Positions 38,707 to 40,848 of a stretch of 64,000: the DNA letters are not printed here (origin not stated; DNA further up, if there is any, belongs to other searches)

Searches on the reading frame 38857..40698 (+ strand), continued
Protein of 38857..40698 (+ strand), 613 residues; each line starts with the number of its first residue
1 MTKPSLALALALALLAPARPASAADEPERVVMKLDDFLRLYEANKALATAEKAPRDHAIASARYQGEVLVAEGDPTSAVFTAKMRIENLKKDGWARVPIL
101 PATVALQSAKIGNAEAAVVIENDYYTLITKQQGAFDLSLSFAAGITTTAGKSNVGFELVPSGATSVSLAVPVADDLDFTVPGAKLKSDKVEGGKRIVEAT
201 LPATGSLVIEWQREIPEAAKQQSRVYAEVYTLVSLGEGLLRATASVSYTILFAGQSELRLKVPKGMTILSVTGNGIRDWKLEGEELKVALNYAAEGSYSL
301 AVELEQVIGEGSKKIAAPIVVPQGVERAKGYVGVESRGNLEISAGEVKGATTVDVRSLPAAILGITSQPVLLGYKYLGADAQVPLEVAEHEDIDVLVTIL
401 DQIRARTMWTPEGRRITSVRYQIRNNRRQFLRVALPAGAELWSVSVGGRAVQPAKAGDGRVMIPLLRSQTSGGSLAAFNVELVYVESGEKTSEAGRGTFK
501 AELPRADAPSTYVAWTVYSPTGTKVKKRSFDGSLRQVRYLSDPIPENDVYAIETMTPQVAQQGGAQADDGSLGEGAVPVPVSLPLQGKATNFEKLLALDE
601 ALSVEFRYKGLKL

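Call 40: find_encoding_contigs(protein=P0012, flank=10000, max_places=2)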
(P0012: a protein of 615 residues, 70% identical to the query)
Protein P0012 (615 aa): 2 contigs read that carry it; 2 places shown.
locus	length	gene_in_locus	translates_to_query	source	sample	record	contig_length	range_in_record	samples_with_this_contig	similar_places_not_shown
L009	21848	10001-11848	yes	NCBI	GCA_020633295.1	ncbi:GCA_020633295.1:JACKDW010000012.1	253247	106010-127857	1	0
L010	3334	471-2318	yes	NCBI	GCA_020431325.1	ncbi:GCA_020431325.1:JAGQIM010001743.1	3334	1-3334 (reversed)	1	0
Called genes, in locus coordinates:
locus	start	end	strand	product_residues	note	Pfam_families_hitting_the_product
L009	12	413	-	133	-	PF14248:DUF4345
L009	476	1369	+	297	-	PF13593:SBF_like, PF01758:SBF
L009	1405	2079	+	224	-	-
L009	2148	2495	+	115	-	-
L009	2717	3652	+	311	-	-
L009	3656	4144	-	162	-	-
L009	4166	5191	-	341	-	-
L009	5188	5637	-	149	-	-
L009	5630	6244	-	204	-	-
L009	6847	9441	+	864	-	-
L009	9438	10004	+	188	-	-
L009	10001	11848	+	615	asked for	-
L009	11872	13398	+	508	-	PF00092:VWA, PF13519:VWA_2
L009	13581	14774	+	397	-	-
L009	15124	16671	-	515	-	-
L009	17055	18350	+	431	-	-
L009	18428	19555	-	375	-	PF13948:DUF4215 (faint)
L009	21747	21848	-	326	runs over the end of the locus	PF20032:ADYC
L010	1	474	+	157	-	?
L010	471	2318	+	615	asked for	-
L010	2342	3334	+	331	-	PF00092:VWA, PF13519:VWA_2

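Call 49: find_related_loci(query=A1, collection=genome_contigs, flank=8000)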
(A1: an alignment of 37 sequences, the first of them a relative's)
Query A1 (613 aa) in genome_contigs; peptide patterns used: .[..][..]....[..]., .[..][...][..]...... (x = any residue, [..] = any of these).
110 stretches matched a pattern; 91 encode a relative of the query (tblastn E <= 1e-3); the best 80 are kept; 80 distinct loci.
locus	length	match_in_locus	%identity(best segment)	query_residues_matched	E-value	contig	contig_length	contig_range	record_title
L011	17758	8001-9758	85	24-609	0e+0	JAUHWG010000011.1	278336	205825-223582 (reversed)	MAG: Polyangia bacterium isolate 2_bin.15 NODE_66_length_278336_cov_7.710897, whole genome shotgun sequence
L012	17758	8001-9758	86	24-609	0e+0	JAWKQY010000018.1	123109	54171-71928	MAG: Nannocystaceae bacterium isolate AC1.67 AC1.67.fa-18, whole genome shotgun sequence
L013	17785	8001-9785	83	13-609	0e+0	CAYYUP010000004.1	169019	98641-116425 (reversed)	MAG TPA_asm: uncultured Nannocystis sp. isolate binchicken_co67_189 genome assembly, contig: NODE_21_length_169019_cov_8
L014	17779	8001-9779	77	20-612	0e+0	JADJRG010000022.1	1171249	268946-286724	MAG: Nannocystis sp. isolate Fred_18-Q3-R57-64_MAXAC.384 tig00350881-10-11703410, whole genome shotgun sequence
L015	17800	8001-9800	71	15-612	0e+0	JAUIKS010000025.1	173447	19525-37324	MAG: Polyangia bacterium isolate Co_bin.371 NODE_933_length_173447_cov_3.078739, whole genome shotgun sequence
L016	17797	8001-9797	70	15-612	0e+0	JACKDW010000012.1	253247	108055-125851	MAG: Myxococcales bacterium isolate HK-STAS-MYXO-17 HK-STAS-MYXO-17_12, whole genome shotgun sequence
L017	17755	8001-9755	69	29-612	0e+0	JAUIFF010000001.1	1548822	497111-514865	MAG: Polyangia bacterium isolate 8_bin.71 NODE_3_length_1548822_cov_7.448400, whole genome shotgun sequence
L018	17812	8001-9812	67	4-612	0e+0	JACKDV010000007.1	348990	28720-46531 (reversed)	MAG: Myxococcales bacterium isolate HK-STAS-MYXO-16 HK-STAS-MYXO-16_7, whole genome shotgun sequence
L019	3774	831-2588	68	25-612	0e+0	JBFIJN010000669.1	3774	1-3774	MAG: Nannocystaceae bacterium isolate Mix_sand11.2021.09.Z.87 k141_2121406_length_3774_cov_17.8858, whole genome shotgun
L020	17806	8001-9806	67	7-612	0e+0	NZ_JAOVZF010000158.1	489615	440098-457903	Paraliomyxa miuraensis strain SMH-27-4 scf81c26, whole genome shotgun sequence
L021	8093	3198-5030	64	1-612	0e+0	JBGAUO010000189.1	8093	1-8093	MAG: Nannocystis sp. isolate MAG_AAO_AS.74 AAOAS-74_NODE_189_length_8093_cov_4.896083, whole genome shotgun sequence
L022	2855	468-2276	66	5-612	0e+0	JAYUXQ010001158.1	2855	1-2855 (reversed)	MAG: Nannocystis sp. isolate GL133_UP_concoct_53 GL133_UP_concoct_53_1157, whole genome shotgun sequence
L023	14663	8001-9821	66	1-612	0e+0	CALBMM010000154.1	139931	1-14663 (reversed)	MAG TPA_asm: uncultured proteobacterium isolate SRR6227243_bin.109_CONCOCT_v1.1_MAG genome assembly, contig: ERZ795105.2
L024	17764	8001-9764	66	24-612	0e+0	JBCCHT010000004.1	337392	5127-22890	MAG: Myxococcota bacterium isolate P01_B01_bin.73 k141_3845469_length_337392_cov_34.9263, whole genome shotgun sequence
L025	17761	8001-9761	68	24-612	0e+0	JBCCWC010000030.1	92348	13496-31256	MAG: Myxococcota bacterium isolate P01_E01_bin.52 k141_1269081_length_92348_cov_30.8838, whole genome shotgun sequence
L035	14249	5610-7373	60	27-612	0e+0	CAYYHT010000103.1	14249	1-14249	MAG TPA_asm: uncultured Enterobacteriaceae bacterium isolate binchicken_co46_45 genome assembly, contig: NODE_8062_lengt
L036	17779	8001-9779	61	21-612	0e+0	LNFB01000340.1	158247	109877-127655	MAG: Deltaproteobacteria bacterium Ga0077550 Ga0077550_1243.2, whole genome shotgun sequence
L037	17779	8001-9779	61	21-612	0e+0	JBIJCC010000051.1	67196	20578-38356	MAG: Nannocystaceae bacterium isolate ME2006-08-18D11_3300042945_group2_bin121 Rohwer_bin1479_scaffold_156_c2, whole gen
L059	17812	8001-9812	56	11-612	0e+0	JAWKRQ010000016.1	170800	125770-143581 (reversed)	MAG: Myxococcota bacterium isolate BC1.7 BC1.7.fa-16, whole genome shotgun sequence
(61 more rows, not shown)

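Call 54: search_protein_families(library=pfam, proteins=[L037:9786-11282:+, L018:9721-12399:+, L059:9816-10484:+, L035:1104-2807:-, L036:816-4013:-, L025:15156-16124:+], max_evalue=0.001)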
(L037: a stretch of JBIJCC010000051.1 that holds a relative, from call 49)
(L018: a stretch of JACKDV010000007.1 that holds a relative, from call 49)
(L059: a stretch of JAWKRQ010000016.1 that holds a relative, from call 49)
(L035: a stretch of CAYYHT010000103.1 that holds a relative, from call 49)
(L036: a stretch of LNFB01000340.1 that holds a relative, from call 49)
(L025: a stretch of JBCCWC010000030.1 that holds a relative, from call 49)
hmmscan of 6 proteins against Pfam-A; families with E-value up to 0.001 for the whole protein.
L037:9786-11282:+ (498 aa): 1 family
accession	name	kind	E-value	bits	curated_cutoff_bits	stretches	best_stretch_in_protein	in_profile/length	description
PF13231.12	PMT_2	-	1.1e-06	29.4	26.1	1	100-252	3-153/160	Dolichyl-phosphate-mannose-protein mannosyltransferase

L018:9721-12399:+ (892 aa): 2 families
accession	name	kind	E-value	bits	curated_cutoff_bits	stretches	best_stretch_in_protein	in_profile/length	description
PF07995.17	GSDH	-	1.1e-14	55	25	1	298-568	51-323/332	Glucose / Sorbosone dehydrogenase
PF13442.11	Cytochrome_CBB3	-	0.00031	21.5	27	0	724-743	12-28/68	Cytochrome C oxidase, cbb3-type, subunit III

L059:9816-10484:+ (222 aa): 0 families

L035:1104-2807:- (567 aa): 1 family
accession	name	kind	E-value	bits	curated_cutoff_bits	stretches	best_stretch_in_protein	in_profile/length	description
PF00155.27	Aminotran_1_2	-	1.2e-38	133.7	19.7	1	184-542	3-349/361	Aminotransferase class I and II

L036:816-4013:- (1065 aa): 2 families
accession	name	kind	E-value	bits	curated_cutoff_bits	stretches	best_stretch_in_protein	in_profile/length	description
PF05193.26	Peptidase_M16_C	-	3.1e-31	109.1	23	2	334-504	4-178/181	Peptidase M16 inactive domain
PF00675.25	Peptidase_M16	-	3.1e-21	76.3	22.3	1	136-174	8-46/149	Insulinase (Peptidase family M16)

L025:15156-16124:+ (322 aa): 3 families
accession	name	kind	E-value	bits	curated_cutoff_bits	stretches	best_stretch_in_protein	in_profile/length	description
PF00069.31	Pkinase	-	3.3e-46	158.3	31.7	1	30-293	1-255/263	Protein kinase domain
PF07714.23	PK_Tyr_Ser-Thr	-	3.8e-25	89.1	23.1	1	33-288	4-248/258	Protein tyrosine and serine/threonine kinase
PF03109.22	ABC1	-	0.00032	20.4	22.9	0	75-181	110-215/244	ABC1 atypical kinase-like domain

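Call 56: search_protein_families(library=pfam, alignment_id=A1, max_evalue=1)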
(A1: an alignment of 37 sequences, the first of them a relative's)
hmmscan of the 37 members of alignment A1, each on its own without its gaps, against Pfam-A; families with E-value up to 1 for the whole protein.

A. member 1, P0001 (613 aa): 0 families

B. families by the number of members that match (of 37 scanned): 11 families
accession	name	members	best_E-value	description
PF21966.2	AppA_SCHIC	5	0.012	AppA, sensor containing heme instead of cobalamin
PF00801.26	PKD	3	0.036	PKD domain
PF23039.2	TMEM132_3rd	2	0.052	TMEM132 cohesin-like domain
PF21274.3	Rng_hyd_C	2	0.081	Aromatic-ring hydroxylase, C-terminal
PF13360.13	PQQ_2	2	0.098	Outer membrane protein assembly factor BamB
PF07691.17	PA14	1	0.049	PA14 domain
PF03566.19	Peptidase_A21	1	0.051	Peptidase family A21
PF14059.11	DUF4251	1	0.12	Domain of unknown function (DUF4251)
PF13975.11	gag-asp_proteas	1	0.2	gag-polyprotein putative aspartyl protease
PF04234.18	CopC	1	0.47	CopC domain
PF23148.1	Gp77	1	0.92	Podophage GP4 fiber-tail adaptor protein gp77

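Call 58: find_encoding_contigs(protein=P0253, flank=8000, max_places=1)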
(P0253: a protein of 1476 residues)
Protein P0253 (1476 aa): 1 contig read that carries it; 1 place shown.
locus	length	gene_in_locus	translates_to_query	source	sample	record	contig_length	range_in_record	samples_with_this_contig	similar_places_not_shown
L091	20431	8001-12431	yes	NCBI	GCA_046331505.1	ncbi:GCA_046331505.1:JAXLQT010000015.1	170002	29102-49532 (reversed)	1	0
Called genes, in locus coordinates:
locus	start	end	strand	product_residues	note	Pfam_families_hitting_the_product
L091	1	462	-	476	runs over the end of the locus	PF00749:tRNA-synt_1c, PF19269:Anticodon_2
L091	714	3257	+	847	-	PF03176:MMPL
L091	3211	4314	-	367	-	-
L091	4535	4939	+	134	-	-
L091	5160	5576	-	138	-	PF00583:Acetyltransf_1, PF13673:Acetyltransf_10, PF13508:Acetyltransf_7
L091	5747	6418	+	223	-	PF13563:2_5_RNA_ligase2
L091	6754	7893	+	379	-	PF01966:HD, PF13286:HD_assoc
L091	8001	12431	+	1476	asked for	-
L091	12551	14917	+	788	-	-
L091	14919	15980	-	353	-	PF00515:TPR_1 (faint), PF07719:TPR_2 (faint), PF13374:TPR_10 (faint), PF13424:TPR_12 (weak), PF17874:TPR_MalT, PF13176:TPR_7 (faint), PF13424:TPR_12, PF13424:TPR_12, +1 more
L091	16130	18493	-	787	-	PF00069:Pkinase, PF01636:APH, PF07714:PK_Tyr_Ser-Thr, PF00069:Pkinase, PF13191:AAA_16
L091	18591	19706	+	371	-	PF07250:Glyoxal_oxid_N (faint), PF24996:NANM (faint), PF01344:Kelch_1 (faint), PF13415:Beta-prop_FBX42 (faint), PF24981:Beta-prop_ATRN-LZTR1 (faint), PF13964:Beta-prop_Calicin, PF13418:Beta-prop_TYW4 (weak), PF24681:Kelch_KLHDC2_KLHL20_DRC7, +2 more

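Call 59: find_encoding_contigs(protein=P0391, flank=8000, max_places=1)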
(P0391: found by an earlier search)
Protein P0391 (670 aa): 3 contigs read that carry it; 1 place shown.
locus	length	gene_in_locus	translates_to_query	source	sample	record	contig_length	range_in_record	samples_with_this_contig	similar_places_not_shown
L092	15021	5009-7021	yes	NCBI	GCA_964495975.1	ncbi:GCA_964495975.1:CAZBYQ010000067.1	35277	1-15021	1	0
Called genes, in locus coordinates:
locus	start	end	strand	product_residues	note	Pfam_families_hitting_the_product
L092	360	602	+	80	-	-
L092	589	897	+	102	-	PF02452:PemK_toxin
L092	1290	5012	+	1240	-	-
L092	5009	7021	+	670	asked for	-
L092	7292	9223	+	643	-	PF00884:Sulfatase, PF01663:Phosphodiest (faint), PF16347:SGSH_C (weak), PF13646:HEAT_2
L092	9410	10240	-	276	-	PF01261:AP_endonuc_2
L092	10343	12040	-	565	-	-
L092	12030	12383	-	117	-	PF01934:HepT-like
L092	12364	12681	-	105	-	PF01909:NTP_transf_2, PF18765:Polbeta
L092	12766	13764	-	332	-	PF02423:OCD_Mu_crystall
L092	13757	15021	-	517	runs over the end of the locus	PF03313:SDH_alpha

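Call 61: list_cluster_members(proteins=[P0266, P0278, P0283, P0302, P0331, P0334, P0354, P0372, P0382, P0263])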
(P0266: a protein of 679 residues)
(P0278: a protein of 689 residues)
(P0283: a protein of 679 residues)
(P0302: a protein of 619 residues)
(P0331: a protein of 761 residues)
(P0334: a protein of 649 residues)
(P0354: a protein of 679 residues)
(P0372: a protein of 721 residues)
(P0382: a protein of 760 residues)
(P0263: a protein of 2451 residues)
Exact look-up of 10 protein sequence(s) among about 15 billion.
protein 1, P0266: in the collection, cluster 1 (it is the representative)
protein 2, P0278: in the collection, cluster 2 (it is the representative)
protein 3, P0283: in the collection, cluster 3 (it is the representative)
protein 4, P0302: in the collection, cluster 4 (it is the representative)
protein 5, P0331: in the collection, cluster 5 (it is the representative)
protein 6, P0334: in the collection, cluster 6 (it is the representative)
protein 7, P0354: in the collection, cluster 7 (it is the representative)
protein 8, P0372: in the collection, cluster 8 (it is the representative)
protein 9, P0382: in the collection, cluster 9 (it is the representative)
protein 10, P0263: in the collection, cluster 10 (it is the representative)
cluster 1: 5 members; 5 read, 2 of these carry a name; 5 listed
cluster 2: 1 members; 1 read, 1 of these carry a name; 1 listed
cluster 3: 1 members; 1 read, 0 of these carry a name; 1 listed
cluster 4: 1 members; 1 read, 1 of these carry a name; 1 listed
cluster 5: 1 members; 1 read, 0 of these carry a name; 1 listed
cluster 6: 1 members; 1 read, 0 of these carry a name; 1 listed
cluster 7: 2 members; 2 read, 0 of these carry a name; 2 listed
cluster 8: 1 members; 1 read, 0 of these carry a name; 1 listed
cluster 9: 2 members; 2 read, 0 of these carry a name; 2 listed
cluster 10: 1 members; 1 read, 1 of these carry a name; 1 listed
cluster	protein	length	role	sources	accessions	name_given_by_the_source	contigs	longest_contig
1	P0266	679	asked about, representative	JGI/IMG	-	-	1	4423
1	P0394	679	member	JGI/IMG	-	hypothetical protein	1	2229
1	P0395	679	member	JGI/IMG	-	hypothetical protein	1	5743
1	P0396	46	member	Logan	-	-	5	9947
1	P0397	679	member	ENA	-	-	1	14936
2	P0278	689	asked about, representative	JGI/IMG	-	hypothetical protein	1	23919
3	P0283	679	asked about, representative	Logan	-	-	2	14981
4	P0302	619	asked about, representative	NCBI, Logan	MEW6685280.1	MAG: hypothetical protein AB1393_03630 [Candidatus Edwardsbacteria bacterium]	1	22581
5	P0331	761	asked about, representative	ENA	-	-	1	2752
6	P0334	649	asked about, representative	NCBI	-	-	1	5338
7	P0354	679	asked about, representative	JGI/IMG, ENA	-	-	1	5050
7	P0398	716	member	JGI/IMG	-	-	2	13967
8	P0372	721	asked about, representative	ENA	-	-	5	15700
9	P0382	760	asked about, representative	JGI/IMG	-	-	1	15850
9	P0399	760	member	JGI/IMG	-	-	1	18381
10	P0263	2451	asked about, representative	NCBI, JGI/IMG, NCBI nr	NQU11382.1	hypothetical protein HQ590_11360 [bacterium] | hypothetical protein [bacterium]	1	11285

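Call 72: search_protein_families(library=pfam, proteins=[L092:1290-5009:+, L092:5009-7018:+, L091:8001-12428:+, L091:12551-14914:+], max_evalue=1)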
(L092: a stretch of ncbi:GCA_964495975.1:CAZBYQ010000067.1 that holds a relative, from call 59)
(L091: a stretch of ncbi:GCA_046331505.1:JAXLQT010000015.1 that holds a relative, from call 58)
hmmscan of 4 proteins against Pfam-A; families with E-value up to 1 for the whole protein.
L092:1290-5009:+ (1240 aa): 5 families
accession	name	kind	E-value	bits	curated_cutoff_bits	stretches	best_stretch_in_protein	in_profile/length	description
PF00263.26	Secretin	-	0.00027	21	27.5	1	1064-1089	131-156/169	Bacterial type II and III secretion system protein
PF13181.12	TPR_8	-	0.049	14.3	25.7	1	602-630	3-31/34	Tetratricopeptide repeat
PF07719.23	TPR_2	-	0.05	14.2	27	1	601-630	2-31/34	Tetratricopeptide repeat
PF04012.17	PspA_IM30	-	0.68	9.9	33.9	0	954-984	27-57/220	PspA/IM30 family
PF00515.34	TPR_1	-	0.73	10.2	27.8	1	603-630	4-31/34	Tetratricopeptide repeat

L092:5009-7018:+ (670 aa): 0 families

L091:8001-12428:+ (1476 aa): 1 family
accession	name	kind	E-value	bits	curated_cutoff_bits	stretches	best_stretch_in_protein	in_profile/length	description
PF07703.20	A2M_BRD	-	0.05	14.3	22.7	0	405-457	52-104/140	Alpha-2-macroglobulin bait region domain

L091:12551-14914:+ (788 aa): 0 families
